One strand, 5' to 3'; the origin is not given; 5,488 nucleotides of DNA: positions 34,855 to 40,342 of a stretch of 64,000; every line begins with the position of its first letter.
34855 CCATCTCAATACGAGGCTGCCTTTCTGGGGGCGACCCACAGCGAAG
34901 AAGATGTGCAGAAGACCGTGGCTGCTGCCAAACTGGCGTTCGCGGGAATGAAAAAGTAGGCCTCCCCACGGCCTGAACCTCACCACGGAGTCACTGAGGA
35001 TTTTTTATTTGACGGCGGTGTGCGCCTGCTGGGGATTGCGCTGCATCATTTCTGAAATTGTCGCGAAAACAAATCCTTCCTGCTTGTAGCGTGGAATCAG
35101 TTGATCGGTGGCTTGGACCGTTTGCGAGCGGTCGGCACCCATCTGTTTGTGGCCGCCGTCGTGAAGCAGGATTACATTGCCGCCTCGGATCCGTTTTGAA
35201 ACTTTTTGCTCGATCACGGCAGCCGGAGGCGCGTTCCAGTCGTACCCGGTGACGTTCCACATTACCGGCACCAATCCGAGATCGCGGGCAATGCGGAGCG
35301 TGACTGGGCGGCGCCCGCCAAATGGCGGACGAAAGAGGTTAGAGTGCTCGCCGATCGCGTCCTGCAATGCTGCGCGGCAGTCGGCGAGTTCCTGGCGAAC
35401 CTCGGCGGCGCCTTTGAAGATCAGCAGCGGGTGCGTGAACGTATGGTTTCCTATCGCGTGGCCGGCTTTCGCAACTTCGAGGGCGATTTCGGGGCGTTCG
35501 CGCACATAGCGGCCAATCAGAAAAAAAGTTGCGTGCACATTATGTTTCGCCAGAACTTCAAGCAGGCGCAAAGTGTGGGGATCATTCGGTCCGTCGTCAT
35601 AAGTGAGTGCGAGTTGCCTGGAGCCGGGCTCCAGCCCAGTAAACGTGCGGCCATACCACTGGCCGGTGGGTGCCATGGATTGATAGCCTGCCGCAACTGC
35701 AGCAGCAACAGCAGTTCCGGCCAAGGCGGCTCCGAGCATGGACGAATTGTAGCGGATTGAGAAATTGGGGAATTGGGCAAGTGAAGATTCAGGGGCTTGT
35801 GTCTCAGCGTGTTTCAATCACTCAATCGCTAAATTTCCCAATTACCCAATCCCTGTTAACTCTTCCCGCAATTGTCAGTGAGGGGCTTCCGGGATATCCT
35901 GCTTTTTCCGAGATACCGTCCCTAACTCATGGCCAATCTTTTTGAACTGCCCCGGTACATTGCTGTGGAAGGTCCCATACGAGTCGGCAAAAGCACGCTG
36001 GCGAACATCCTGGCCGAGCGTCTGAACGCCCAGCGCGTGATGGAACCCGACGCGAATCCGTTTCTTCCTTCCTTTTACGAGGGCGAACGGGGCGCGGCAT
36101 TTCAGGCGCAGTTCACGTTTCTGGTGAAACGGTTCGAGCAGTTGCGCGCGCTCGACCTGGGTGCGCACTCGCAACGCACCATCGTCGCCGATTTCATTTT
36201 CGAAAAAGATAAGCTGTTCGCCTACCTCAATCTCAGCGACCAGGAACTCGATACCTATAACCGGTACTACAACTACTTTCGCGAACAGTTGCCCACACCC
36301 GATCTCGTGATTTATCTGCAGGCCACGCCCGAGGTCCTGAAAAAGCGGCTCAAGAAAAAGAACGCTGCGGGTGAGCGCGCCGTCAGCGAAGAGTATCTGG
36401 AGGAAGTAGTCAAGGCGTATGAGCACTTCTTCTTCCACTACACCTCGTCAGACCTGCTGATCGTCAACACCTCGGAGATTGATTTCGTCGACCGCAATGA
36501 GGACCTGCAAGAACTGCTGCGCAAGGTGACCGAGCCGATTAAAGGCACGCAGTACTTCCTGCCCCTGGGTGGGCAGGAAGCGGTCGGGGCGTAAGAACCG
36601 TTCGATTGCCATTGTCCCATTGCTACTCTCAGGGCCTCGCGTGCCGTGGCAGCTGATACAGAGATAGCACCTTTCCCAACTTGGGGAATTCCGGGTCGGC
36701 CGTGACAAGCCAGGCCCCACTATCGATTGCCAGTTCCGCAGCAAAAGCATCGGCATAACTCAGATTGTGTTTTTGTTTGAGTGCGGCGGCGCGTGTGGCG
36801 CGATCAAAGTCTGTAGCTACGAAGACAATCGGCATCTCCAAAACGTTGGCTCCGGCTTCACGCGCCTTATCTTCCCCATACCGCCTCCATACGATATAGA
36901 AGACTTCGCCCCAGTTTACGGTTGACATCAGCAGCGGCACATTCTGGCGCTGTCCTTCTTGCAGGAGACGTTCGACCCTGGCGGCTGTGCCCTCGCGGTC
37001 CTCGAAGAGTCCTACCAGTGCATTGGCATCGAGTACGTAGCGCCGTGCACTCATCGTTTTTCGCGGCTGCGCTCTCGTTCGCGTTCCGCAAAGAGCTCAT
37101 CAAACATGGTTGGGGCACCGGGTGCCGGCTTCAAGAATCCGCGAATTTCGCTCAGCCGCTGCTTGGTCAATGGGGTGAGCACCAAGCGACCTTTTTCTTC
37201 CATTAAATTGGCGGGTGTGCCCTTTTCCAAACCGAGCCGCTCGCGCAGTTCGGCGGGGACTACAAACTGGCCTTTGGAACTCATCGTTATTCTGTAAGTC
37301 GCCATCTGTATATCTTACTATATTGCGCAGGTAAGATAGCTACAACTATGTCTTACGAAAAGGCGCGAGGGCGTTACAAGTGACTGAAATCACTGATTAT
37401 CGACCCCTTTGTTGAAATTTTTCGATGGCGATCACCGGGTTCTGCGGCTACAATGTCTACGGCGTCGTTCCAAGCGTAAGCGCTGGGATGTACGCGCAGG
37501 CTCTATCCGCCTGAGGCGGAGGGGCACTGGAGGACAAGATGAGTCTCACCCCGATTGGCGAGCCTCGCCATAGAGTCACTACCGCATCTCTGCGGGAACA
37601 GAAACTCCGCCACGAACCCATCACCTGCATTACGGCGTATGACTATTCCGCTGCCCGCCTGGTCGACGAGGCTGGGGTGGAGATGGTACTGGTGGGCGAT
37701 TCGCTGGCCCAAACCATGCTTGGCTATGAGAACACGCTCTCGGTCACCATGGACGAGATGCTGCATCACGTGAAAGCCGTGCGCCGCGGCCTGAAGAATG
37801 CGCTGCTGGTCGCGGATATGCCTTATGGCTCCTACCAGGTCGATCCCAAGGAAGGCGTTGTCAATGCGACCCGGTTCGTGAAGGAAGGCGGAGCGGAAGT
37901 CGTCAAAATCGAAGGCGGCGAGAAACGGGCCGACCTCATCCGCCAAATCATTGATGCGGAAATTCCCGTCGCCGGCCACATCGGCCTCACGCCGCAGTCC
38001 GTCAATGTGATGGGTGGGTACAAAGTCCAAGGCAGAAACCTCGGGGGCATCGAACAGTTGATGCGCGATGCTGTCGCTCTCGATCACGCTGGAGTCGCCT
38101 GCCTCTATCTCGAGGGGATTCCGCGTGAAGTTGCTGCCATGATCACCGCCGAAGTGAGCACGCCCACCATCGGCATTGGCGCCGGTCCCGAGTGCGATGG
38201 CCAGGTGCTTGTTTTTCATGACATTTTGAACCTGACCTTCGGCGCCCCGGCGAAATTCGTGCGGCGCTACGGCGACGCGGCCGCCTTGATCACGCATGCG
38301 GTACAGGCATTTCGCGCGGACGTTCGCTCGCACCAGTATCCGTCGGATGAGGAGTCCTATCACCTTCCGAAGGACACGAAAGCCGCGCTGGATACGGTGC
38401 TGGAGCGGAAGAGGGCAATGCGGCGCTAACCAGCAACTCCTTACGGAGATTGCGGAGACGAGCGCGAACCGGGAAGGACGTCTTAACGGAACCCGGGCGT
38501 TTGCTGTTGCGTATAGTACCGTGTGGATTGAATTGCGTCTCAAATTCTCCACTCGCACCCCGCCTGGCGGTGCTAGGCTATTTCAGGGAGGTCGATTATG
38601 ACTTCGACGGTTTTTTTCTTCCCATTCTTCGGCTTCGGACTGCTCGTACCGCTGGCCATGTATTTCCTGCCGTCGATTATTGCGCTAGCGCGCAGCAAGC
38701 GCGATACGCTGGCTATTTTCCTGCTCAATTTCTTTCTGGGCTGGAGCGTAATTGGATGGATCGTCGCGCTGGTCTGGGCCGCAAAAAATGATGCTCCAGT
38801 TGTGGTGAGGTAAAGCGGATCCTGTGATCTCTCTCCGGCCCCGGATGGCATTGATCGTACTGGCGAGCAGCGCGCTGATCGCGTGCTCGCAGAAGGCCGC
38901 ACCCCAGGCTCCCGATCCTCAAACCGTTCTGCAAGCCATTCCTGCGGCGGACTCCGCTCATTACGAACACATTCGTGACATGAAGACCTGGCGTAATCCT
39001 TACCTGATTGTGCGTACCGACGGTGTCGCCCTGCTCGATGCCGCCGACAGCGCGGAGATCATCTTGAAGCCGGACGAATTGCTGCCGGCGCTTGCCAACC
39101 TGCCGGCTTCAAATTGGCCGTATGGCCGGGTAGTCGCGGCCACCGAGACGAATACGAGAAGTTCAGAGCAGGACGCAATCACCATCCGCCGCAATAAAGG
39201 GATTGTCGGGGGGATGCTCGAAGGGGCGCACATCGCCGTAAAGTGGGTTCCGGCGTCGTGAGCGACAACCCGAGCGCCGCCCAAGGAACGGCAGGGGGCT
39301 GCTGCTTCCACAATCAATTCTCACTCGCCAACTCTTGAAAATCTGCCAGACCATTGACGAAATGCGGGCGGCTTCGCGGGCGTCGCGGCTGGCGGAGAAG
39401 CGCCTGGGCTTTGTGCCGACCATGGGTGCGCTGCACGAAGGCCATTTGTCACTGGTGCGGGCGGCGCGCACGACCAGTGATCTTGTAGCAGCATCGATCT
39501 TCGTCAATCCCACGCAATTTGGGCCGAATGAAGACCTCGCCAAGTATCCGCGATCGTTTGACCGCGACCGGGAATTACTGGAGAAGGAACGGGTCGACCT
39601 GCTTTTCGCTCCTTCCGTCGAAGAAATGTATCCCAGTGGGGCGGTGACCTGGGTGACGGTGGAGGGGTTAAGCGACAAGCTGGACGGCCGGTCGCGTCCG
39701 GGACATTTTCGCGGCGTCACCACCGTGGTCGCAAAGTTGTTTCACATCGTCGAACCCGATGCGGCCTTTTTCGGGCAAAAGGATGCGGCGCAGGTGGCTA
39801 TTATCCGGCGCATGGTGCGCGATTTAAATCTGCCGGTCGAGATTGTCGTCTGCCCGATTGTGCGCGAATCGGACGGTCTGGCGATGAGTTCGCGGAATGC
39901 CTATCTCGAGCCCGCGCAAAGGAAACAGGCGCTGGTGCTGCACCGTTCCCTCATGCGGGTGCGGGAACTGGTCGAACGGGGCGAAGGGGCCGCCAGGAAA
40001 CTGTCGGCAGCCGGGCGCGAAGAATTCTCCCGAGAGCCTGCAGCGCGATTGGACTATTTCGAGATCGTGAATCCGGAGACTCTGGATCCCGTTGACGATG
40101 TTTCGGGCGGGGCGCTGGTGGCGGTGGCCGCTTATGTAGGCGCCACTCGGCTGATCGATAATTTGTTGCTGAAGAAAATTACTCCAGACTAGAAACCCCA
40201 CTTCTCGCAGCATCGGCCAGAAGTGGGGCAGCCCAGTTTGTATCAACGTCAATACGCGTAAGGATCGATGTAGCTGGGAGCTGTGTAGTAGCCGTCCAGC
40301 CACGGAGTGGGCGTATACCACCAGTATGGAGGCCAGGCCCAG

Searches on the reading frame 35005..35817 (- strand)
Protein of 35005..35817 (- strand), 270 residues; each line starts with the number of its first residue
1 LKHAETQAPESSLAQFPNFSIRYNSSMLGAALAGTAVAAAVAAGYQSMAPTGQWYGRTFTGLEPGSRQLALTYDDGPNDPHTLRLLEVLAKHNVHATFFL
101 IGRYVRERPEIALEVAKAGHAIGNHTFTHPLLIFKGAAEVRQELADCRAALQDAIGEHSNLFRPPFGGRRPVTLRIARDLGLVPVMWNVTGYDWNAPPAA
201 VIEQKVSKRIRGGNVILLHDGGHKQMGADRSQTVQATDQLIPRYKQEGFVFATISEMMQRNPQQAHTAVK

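Call 23: search_protein_families(library=pfam, proteins=[window:35005-35817:-], max_evalue=0.0001)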
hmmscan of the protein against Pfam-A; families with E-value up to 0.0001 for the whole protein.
window:35005-35817:- (270 aa): 1 family
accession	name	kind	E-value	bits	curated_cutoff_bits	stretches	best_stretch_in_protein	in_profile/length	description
PF01522.26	Polysacc_deac_1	-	2.4e-33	115.2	23.1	1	64-183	4-122/124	Polysaccharide deacetylase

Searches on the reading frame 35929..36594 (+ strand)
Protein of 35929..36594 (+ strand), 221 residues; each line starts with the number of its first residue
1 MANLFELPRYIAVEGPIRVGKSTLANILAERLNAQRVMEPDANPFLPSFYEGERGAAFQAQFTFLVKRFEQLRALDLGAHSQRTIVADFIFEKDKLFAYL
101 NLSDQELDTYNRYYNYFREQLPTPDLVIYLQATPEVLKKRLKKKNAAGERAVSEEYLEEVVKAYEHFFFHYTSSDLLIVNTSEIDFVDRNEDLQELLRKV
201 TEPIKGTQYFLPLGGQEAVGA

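Call 23: search_protein_families(library=pfam, proteins=[window:35929-36594:+], max_evalue=0.0001)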
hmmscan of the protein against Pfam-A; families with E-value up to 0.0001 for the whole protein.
window:35929-36594:+ (221 aa): 5 families
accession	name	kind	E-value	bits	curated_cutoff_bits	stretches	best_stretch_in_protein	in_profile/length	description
PF01712.25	dNK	-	6.1e-34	118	27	1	11-204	1-202/203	Deoxynucleoside kinase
PF13238.12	AAA_18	-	1.3e-07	32.5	29.4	1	11-146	1-113/128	AAA domain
PF02223.23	Thymidylate_kin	-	1.4e-07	31.8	27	0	118-168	111-163/185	Thymidylate kinase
PF13671.12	AAA_33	-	2e-06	28.6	27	1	13-165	4-141/143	AAA domain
PF02224.24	Cytidylate_kin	-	8.6e-05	22.8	26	0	11-35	1-25/211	Cytidylate kinase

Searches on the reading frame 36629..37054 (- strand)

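Call 52: search_protein_families(library=pfam, proteins=[window:36629-37054:-], max_evalue=0.0001)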
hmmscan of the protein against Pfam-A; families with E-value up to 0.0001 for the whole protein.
window:36629-37054:- (141 aa): 2 families
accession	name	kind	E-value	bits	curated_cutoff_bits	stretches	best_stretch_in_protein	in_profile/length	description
PF01850.27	PIN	-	3.5e-17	63.6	23.6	1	6-128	1-119/120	PIN domain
PF13470.12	PIN_3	-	2.8e-05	25.3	27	1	5-120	1-113/115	PIN domain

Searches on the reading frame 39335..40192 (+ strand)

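Call 23: search_protein_families(library=pfam, proteins=[window:39335-40192:+], max_evalue=0.0001)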
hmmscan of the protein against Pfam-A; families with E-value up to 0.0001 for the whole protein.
window:39335-40192:+ (285 aa): 1 family
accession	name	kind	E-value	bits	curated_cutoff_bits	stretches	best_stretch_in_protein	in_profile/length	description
PF02569.21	Pantoate_ligase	-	1.8e-111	372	20.7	1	2-277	1-267/268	Pantoate-beta-alanine ligase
